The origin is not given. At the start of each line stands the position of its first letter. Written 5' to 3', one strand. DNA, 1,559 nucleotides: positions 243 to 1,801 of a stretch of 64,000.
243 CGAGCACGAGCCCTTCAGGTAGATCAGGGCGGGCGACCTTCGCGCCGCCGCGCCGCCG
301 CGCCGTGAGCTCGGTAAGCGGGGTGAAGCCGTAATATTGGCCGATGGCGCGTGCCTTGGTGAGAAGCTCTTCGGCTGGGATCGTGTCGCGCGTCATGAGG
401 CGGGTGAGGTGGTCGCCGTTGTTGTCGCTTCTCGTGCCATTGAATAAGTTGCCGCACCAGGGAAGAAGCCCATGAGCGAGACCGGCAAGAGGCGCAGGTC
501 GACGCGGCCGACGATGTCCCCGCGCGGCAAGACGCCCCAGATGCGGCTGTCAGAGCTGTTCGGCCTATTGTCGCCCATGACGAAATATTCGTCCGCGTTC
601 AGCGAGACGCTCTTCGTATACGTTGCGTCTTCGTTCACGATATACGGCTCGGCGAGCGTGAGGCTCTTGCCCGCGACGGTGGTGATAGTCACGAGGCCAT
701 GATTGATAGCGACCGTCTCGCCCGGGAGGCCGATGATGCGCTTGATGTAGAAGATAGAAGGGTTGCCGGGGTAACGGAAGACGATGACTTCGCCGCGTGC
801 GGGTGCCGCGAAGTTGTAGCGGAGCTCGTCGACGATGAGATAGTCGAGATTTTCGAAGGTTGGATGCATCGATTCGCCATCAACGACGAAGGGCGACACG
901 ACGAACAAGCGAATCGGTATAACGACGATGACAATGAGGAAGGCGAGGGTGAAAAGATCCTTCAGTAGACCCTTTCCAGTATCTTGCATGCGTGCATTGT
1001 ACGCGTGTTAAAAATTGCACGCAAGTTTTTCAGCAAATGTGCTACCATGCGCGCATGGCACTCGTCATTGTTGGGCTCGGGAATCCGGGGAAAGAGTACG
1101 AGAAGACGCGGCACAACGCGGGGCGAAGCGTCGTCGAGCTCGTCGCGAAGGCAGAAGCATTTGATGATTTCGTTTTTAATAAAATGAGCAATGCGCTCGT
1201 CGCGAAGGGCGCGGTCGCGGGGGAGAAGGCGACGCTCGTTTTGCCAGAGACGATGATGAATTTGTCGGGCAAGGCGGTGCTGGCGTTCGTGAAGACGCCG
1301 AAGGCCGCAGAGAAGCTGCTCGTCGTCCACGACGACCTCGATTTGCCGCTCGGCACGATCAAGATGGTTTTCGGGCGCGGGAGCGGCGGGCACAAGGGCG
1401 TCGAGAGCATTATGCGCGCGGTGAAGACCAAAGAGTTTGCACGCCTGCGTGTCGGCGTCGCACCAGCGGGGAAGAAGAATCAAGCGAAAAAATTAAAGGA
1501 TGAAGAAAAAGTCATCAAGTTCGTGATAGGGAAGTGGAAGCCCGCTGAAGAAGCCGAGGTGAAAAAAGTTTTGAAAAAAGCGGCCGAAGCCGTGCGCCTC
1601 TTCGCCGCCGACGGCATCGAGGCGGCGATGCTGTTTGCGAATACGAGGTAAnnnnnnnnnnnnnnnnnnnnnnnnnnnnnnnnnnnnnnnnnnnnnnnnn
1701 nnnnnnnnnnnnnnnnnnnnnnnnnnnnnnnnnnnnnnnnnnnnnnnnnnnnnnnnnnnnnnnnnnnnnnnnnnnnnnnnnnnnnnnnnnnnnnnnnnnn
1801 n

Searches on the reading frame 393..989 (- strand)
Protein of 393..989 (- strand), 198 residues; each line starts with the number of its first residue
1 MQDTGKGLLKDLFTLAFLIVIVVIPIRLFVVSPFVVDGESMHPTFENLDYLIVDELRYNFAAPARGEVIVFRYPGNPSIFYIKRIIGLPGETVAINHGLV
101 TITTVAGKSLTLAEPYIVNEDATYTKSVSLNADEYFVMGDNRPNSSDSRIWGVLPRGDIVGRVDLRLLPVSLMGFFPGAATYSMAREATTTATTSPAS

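Call 52: search_protein_families(library=pfam, proteins=[window:393-989:-], max_evalue=0.01)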
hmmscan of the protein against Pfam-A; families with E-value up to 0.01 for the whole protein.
window:393-989:- (198 aa): 2 families
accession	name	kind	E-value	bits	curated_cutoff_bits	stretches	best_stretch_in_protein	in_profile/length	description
PF10502.14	Peptidase_S26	-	9.6e-44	149.7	22.9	1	11-167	3-167/168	Signal peptidase, peptidase S26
PF00717.28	Peptidase_S24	-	5e-05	23.4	23.3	1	35-89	39-85/116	Peptidase S24-like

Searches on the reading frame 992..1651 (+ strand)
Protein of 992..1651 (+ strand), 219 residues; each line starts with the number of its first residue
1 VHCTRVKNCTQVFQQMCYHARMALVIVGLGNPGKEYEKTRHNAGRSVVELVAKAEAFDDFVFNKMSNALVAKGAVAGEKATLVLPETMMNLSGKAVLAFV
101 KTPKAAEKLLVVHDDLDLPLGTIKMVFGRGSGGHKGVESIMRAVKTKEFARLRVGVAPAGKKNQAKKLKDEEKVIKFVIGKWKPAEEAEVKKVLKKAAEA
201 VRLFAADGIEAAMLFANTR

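Call 52: search_protein_families(library=pfam, proteins=[window:992-1651:+], max_evalue=0.01)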
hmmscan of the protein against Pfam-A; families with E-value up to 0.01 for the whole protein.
window:992-1651:+ (219 aa): 1 family
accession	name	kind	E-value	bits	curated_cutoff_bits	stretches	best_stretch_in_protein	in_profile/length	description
PF01195.25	Pept_tRNA_hydro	-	1e-51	175.8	27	1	25-213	1-179/183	Peptidyl-tRNA hydrolase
